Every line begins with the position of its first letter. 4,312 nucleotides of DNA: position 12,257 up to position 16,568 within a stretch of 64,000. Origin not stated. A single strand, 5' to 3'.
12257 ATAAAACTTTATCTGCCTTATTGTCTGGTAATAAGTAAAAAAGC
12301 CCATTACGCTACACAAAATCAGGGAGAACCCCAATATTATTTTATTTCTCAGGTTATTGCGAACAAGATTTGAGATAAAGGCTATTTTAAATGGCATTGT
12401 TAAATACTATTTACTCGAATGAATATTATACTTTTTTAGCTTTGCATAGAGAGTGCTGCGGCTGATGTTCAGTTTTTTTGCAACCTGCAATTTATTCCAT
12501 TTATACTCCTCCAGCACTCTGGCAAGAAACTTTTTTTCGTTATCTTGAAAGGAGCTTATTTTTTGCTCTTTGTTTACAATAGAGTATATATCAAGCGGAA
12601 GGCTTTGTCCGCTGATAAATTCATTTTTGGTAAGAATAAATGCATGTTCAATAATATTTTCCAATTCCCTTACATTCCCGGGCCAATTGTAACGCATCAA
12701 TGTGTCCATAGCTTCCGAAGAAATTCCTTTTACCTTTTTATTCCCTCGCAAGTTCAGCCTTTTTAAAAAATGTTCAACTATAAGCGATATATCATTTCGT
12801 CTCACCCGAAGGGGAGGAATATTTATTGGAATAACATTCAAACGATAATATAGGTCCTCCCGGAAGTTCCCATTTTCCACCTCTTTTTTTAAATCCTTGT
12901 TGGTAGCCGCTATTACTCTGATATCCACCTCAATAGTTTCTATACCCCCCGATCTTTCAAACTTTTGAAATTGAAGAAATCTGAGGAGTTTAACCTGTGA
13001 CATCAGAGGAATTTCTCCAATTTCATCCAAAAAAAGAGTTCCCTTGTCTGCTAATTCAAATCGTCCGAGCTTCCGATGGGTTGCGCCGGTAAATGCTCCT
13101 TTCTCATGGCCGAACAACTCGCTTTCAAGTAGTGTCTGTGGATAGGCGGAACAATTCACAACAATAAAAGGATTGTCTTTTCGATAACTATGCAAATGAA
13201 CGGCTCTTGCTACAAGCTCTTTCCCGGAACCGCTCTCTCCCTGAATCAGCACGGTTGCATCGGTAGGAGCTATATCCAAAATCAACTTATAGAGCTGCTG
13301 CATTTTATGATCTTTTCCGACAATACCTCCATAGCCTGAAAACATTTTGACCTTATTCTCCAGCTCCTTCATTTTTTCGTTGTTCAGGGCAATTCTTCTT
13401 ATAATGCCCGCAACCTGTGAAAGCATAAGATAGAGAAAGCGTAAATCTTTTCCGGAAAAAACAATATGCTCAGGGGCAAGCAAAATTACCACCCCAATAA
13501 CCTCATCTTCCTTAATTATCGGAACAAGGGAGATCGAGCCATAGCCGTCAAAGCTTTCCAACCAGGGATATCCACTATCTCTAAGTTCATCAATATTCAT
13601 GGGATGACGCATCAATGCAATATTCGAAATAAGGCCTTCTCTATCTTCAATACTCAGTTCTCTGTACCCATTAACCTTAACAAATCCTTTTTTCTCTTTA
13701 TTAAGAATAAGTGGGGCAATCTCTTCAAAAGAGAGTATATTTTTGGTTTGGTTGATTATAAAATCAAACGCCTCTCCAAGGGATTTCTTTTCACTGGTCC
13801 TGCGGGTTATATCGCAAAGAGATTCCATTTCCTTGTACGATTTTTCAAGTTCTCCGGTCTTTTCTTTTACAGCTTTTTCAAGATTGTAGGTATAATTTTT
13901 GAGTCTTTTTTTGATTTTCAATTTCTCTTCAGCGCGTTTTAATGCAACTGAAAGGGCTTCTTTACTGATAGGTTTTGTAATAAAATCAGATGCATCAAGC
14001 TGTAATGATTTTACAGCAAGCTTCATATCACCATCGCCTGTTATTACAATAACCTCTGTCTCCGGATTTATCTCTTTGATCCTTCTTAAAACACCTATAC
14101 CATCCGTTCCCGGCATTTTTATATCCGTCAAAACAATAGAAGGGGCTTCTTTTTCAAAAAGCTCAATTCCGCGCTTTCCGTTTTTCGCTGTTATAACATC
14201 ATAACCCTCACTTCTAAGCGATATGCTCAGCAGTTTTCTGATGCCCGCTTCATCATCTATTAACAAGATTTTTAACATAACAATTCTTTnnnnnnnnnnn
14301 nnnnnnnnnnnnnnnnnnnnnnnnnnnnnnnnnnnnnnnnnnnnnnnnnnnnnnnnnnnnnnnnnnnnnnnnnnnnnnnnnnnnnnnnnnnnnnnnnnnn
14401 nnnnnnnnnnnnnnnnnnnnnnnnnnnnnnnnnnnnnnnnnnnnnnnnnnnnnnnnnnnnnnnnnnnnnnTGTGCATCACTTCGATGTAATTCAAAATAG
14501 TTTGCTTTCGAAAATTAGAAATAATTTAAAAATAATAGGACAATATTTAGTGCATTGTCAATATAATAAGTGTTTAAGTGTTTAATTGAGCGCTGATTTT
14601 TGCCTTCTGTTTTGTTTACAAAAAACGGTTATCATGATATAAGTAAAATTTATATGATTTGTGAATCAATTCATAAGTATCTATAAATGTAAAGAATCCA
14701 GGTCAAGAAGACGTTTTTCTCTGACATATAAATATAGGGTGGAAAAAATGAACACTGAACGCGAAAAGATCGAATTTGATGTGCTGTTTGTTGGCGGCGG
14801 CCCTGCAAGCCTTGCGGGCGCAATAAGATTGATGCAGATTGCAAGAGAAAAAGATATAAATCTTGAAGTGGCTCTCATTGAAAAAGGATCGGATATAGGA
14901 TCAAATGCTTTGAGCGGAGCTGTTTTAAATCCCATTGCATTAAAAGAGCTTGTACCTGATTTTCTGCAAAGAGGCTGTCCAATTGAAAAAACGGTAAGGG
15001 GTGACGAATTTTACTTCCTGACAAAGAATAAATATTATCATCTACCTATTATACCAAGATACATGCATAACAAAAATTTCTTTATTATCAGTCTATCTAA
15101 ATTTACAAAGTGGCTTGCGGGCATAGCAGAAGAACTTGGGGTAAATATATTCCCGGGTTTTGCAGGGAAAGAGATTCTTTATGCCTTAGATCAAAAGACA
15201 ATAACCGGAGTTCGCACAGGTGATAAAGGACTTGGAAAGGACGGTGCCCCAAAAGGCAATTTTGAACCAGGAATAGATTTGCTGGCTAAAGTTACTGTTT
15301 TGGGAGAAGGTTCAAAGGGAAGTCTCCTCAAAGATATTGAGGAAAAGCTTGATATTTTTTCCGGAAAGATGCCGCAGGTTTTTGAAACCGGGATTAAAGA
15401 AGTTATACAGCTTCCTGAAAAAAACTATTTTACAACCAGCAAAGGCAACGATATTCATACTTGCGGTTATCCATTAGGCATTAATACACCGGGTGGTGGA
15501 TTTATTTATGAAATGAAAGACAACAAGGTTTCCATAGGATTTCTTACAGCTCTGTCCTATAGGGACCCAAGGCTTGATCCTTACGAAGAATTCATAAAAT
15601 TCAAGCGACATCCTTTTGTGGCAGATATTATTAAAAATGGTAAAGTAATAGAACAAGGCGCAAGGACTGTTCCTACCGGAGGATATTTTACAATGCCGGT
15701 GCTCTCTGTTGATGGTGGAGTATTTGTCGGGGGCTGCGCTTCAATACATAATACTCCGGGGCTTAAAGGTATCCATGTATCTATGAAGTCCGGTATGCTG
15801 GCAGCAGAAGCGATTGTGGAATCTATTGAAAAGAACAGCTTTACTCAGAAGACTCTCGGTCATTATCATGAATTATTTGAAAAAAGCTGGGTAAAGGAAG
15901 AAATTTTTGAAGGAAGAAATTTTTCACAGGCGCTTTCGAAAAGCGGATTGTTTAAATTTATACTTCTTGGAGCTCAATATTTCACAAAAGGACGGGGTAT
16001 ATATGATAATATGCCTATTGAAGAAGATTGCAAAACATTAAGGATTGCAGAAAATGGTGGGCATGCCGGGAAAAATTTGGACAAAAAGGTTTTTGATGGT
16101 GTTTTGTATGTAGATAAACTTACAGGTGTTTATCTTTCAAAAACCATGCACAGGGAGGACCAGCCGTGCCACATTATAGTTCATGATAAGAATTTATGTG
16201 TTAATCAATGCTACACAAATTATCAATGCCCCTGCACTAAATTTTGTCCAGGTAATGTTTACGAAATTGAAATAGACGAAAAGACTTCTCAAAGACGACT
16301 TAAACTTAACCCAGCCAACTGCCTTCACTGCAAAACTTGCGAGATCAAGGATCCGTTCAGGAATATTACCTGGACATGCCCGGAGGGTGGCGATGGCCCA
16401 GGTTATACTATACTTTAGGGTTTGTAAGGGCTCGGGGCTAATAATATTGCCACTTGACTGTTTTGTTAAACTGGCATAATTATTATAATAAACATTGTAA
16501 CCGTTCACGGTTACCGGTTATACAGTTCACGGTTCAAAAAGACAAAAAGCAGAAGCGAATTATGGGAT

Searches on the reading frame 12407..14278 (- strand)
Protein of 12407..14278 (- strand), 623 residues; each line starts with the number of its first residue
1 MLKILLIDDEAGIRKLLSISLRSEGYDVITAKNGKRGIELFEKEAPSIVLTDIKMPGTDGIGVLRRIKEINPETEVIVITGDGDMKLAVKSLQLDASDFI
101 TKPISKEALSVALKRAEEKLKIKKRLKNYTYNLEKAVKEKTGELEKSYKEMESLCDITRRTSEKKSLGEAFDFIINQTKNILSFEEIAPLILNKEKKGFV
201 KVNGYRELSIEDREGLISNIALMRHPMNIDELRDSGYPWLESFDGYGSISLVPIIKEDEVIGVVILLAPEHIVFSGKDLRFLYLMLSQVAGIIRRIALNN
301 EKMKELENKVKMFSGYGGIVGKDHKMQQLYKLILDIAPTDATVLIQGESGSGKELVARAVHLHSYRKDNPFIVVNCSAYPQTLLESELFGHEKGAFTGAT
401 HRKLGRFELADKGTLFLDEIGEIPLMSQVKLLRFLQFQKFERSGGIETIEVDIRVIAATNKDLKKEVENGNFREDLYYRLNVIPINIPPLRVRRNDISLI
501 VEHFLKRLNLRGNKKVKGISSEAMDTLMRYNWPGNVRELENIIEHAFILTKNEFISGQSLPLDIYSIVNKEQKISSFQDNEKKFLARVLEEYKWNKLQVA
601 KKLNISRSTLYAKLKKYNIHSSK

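Call 12: search_protein_families(library=pfam, proteins=[window:12407-14278:-])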
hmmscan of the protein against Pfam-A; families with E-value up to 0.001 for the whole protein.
window:12407-14278:- (623 aa): 8 families
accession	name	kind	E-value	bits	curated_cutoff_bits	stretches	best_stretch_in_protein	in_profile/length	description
PF00158.32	Sigma54_activat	-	2.9e-71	239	20.2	1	319-485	1-167/168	Sigma-54 interaction domain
PF00072.30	Response_reg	-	6.4e-29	100.8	30.2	1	4-113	1-110/111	Response regulator receiver domain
PF25601.1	AAA_lid_14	-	3.5e-26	91.3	27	1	491-571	1-81/87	AAA+ ATPase lid domain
PF14532.12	Sigma54_activ_2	-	2.2e-19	70.5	25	1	320-490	1-138/138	Sigma-54 interaction domain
PF02954.25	HTH_8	-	2.1e-11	43.8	22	1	581-617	6-42/42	Bacterial regulatory protein, Fis family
PF01590.32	GAF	-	5.5e-05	24.1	22.4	1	204-291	38-131/133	GAF domain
PF13185.12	GAF_2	-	0.00013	22.7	28.6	1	213-293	53-135/136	GAF domain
PF18024.7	HTH_50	-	0.00037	20.6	27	0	579-619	10-49/50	Helix-turn-helix domain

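Call 71: find_encoding_contigs(protein=window:12407-14278:-, flank=2000, max_places=5)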
Protein window:12407-14278:- (623 aa): 1 contig read that carries it; 1 place shown.
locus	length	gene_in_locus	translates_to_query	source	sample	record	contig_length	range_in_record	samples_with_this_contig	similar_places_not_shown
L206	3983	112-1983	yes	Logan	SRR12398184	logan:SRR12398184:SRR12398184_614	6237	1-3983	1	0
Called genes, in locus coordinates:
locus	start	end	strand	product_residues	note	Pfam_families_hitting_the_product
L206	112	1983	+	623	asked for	PF00072:Response_reg, PF00158:Sigma54_activat, PF14532:Sigma54_activ_2, PF25601:AAA_lid_14, PF02954:HTH_8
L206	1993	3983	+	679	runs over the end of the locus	PF21563:Mcp40H-20_sensor (weak), PF13188:PAS_8 (faint), PF13426:PAS_9, PF00512:HisKA, PF02518:HATPase_c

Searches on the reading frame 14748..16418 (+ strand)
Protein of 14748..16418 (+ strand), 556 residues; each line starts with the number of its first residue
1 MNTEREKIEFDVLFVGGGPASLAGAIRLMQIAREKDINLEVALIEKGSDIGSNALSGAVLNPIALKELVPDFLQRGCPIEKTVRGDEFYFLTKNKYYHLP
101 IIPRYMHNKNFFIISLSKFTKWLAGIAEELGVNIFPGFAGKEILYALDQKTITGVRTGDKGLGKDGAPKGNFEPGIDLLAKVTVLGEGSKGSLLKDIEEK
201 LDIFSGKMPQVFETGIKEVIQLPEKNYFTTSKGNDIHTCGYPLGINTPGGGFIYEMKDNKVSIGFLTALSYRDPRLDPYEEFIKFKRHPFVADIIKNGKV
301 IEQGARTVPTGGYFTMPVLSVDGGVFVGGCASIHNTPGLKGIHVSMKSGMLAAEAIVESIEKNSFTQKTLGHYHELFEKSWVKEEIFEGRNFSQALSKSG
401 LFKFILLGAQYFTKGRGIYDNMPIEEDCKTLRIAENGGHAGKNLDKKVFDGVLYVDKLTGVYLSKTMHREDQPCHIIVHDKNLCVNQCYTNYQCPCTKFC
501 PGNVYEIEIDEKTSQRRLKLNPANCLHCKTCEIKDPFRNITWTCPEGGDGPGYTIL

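Call 12: search_protein_families(library=pfam, proteins=[window:14748-16418:+])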
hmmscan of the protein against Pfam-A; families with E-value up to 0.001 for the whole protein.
window:14748-16418:+ (556 aa): 3 families
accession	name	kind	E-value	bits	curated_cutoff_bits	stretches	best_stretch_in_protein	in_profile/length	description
PF05187.19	Fer4_ETF_QO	-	1e-37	128.8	24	1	451-554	1-104/104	Electron transfer flavoprotein-ubiquinone oxidoreductase, 4Fe-4S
PF21162.3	ETFQO_UQ-bd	-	4.1e-26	91.8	27.7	1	212-308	1-96/96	ETF-QO, ubiquinone-binding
PF13450.12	NAD_binding_8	-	0.00092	19.9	21.9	0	15-58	2-39/68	NAD(P)-binding Rossmann-like domain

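Call 70: find_encoding_contigs(protein=window:14748-16418:+, flank=2000, max_places=5)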
Protein window:14748-16418:+ (556 aa): 1 contig read that carries it; 1 place shown.
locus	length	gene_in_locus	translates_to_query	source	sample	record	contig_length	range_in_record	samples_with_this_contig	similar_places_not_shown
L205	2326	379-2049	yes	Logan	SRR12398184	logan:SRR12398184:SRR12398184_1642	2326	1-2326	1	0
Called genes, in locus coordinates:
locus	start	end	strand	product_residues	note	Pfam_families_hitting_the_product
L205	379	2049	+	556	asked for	PF21162:ETFQO_UQ-bd, PF05187:Fer4_ETF_QO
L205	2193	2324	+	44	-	?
